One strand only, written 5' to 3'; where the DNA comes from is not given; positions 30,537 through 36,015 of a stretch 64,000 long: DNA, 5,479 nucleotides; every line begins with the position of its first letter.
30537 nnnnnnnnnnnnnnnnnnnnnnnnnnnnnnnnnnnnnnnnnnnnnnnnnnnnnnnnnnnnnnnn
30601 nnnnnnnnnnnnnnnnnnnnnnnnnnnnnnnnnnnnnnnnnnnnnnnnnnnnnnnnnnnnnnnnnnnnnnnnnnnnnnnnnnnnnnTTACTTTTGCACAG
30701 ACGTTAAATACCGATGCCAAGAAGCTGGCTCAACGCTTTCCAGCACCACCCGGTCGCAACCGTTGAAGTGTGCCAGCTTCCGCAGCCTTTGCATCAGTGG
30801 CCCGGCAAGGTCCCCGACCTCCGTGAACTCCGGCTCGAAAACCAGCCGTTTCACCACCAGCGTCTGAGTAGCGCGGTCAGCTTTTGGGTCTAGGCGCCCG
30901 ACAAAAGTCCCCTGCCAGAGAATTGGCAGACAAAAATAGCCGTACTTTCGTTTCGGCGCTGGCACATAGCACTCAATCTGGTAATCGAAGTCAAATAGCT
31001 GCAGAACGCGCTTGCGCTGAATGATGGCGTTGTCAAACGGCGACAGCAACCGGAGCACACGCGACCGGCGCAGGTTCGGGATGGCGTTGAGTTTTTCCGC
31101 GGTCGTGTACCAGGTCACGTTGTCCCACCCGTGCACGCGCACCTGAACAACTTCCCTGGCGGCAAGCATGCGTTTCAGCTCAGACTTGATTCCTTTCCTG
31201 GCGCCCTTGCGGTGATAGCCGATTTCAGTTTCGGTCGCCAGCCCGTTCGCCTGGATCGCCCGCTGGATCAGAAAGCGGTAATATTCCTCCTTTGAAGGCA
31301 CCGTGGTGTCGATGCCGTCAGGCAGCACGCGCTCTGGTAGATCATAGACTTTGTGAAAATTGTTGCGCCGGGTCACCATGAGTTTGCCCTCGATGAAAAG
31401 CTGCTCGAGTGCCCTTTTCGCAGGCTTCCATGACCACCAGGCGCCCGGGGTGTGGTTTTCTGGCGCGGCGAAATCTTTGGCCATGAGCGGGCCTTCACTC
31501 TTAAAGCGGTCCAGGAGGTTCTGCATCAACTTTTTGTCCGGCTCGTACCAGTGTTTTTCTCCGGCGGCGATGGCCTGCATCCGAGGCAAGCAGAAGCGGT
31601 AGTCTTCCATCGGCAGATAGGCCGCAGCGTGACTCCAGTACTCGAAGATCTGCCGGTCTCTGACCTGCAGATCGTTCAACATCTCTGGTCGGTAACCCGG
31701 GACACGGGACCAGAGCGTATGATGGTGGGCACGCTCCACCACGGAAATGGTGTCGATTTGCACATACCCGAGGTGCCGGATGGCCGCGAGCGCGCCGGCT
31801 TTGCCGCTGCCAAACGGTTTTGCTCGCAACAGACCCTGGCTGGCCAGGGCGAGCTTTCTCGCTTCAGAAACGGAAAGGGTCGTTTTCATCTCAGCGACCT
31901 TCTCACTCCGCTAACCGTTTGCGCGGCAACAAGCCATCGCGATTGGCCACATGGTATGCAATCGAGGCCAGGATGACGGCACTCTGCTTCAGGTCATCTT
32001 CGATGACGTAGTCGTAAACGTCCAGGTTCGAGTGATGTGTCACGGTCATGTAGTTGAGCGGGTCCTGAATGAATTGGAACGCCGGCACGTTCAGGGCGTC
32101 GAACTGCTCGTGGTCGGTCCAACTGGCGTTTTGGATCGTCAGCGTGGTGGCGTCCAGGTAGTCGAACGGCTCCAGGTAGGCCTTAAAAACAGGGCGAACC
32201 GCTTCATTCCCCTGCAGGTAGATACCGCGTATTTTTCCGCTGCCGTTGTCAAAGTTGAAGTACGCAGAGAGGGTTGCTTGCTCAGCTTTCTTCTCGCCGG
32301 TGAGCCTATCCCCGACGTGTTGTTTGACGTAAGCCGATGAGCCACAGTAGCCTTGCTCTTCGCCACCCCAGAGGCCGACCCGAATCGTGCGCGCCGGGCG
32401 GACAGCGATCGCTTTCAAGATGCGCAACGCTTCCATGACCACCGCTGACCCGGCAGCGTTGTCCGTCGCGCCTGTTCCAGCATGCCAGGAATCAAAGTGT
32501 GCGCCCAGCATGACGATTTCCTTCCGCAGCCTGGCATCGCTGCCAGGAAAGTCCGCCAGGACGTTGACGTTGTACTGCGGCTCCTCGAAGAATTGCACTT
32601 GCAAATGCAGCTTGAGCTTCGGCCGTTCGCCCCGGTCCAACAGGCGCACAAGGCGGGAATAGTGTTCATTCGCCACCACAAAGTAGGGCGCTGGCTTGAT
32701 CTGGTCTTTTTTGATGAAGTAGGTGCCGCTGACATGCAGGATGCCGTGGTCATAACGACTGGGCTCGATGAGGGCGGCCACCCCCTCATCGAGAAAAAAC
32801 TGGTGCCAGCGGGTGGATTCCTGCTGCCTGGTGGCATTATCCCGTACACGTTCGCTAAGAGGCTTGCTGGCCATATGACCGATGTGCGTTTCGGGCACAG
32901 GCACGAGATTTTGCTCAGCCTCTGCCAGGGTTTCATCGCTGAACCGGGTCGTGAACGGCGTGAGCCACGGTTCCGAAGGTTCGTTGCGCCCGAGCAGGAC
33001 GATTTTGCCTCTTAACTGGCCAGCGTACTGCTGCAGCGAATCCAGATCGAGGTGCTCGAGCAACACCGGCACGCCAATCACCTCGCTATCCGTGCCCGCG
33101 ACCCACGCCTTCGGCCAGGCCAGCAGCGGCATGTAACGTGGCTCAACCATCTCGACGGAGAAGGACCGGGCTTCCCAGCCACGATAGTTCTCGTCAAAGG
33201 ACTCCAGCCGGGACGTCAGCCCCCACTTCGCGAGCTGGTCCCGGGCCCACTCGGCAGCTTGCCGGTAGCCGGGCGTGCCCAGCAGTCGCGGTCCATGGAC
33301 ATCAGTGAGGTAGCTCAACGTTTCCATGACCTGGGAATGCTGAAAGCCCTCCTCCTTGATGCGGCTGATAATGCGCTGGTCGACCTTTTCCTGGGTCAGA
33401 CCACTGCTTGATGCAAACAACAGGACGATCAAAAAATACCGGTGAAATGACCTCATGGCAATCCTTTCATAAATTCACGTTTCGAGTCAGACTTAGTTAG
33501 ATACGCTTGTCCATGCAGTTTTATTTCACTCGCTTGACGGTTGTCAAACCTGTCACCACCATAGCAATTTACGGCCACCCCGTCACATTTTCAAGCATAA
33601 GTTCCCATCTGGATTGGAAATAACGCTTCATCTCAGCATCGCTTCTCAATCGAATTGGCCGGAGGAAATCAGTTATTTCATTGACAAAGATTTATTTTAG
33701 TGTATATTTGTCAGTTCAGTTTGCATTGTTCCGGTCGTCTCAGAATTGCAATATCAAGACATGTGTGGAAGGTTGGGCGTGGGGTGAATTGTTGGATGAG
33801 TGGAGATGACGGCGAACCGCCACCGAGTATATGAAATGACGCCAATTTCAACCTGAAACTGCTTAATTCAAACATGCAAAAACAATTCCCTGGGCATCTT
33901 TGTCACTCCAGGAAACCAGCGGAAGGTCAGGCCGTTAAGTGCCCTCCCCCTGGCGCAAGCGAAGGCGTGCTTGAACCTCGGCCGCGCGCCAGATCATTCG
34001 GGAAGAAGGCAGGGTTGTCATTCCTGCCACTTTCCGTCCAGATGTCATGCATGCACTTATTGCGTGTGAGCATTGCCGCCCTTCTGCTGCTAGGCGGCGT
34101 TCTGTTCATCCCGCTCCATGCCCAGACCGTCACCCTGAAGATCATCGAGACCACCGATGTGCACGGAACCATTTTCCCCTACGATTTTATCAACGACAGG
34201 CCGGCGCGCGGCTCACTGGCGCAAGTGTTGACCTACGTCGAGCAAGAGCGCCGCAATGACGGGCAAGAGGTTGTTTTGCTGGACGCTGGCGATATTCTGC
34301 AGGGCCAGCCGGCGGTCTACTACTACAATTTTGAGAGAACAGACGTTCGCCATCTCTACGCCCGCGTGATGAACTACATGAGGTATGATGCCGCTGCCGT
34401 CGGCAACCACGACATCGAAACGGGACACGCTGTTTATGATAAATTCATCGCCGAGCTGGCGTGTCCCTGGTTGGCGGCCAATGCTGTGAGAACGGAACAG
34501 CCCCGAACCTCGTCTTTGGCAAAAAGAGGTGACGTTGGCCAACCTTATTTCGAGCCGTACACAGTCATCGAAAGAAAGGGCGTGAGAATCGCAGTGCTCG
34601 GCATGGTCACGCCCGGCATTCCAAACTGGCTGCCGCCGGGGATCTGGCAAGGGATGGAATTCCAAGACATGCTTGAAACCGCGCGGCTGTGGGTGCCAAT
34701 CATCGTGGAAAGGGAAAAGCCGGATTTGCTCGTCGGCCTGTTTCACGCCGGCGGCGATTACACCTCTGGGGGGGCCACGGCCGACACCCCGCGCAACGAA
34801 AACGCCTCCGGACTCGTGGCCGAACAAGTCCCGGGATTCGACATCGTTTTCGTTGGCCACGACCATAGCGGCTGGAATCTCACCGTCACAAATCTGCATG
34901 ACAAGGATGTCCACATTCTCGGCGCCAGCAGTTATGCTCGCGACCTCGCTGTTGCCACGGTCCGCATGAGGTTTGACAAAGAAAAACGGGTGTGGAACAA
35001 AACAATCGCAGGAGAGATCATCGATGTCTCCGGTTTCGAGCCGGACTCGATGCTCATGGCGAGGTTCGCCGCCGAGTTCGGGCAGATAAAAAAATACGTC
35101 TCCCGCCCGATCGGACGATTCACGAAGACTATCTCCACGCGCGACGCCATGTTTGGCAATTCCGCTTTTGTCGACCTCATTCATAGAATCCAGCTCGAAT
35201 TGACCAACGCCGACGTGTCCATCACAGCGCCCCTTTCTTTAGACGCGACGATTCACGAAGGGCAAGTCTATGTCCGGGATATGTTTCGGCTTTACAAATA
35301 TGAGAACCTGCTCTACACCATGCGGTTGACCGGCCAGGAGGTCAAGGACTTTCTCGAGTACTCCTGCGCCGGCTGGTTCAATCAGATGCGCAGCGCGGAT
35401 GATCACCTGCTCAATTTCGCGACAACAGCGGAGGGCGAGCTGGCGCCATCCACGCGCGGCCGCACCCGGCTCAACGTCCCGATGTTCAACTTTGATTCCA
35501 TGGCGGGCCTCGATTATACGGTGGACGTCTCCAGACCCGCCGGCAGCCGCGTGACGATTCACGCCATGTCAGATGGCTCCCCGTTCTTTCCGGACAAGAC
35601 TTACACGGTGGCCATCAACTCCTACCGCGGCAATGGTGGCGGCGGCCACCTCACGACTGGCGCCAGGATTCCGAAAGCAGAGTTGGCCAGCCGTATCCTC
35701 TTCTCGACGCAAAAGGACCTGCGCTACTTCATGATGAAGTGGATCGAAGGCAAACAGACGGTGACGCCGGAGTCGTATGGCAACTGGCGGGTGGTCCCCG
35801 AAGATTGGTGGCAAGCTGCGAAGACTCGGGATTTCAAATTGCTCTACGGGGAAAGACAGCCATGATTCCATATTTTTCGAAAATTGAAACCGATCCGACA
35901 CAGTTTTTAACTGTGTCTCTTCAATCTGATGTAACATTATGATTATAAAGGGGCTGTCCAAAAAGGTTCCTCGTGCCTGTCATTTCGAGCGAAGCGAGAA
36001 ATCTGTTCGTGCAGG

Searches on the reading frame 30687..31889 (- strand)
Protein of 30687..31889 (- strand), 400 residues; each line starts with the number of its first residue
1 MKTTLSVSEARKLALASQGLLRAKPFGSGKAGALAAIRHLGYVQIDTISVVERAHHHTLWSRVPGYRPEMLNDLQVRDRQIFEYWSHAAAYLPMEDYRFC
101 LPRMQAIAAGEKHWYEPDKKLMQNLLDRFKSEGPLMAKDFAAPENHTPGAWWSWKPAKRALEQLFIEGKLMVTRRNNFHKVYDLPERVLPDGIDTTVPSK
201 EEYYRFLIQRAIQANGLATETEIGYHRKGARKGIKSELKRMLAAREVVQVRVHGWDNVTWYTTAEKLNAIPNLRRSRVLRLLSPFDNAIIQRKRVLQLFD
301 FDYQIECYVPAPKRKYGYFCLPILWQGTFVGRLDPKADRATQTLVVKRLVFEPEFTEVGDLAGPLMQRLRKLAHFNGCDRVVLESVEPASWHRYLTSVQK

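Call 10: search_protein_families(library=pfam, proteins=[window:30687-31889:-])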
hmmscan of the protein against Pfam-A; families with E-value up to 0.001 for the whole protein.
window:30687-31889:- (400 aa): 1 family
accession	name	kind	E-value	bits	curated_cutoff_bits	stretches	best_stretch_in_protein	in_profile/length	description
PF06224.18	AlkZ-like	-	4.5e-82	276.8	25.9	1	37-361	1-322/329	DNA glycosylase AlkZ-like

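Call 11: search_protein_families(library=ncbifam, proteins=[window:30687-31889:-])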
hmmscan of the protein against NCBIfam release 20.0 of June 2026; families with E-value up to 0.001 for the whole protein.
window:30687-31889:- (400 aa): 0 families

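Call 20: find_encoding_contigs(protein=window:30687-31889:-, flank=10000, max_places=10)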
Protein window:30687-31889:- (400 aa): no gene with exactly this product is on record in the collection.

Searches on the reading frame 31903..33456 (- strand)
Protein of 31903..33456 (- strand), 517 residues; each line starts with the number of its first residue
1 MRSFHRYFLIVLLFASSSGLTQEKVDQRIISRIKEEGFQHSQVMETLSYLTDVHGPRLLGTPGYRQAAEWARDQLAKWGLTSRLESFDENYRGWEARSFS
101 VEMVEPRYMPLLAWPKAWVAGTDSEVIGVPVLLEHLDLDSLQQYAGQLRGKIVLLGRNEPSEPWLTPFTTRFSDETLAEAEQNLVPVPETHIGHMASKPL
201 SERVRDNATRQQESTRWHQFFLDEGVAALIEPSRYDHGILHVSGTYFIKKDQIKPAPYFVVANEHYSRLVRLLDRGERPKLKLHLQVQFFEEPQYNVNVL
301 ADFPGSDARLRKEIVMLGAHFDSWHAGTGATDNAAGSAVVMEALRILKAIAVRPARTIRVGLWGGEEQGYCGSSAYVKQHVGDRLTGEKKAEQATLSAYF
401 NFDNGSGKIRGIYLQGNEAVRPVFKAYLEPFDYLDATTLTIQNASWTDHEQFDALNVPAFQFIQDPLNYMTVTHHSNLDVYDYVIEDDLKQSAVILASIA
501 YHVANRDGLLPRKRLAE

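Call 71: search_protein_families(library=pfam, proteins=[window:31903-33456:-])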
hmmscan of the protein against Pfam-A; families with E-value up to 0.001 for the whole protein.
window:31903-33456:- (517 aa): 2 families
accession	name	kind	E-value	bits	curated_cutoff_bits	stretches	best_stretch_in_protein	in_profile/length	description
PF04389.22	Peptidase_M28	-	1.6e-30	106.8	21.3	1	298-495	1-188/193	Peptidase family M28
PF01546.33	Peptidase_M20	-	5e-06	27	24.6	1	327-387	30-82/206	Peptidase family M20/M25/M40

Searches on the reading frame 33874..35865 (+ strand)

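Call 71: search_protein_families(library=pfam, proteins=[window:33874-35865:+])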
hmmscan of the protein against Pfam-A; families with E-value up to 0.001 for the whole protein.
window:33874-35865:+ (663 aa): 2 families
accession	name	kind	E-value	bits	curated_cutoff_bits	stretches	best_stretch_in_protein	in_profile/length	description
PF02872.23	5_nucleotid_C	-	3.7e-26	92.6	23.6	1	413-591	2-152/158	5'-nucleotidase, C-terminal domain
PF00149.33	Metallophos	-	6.2e-09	37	21.5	1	88-332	1-190/191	Calcineurin-like phosphoesterase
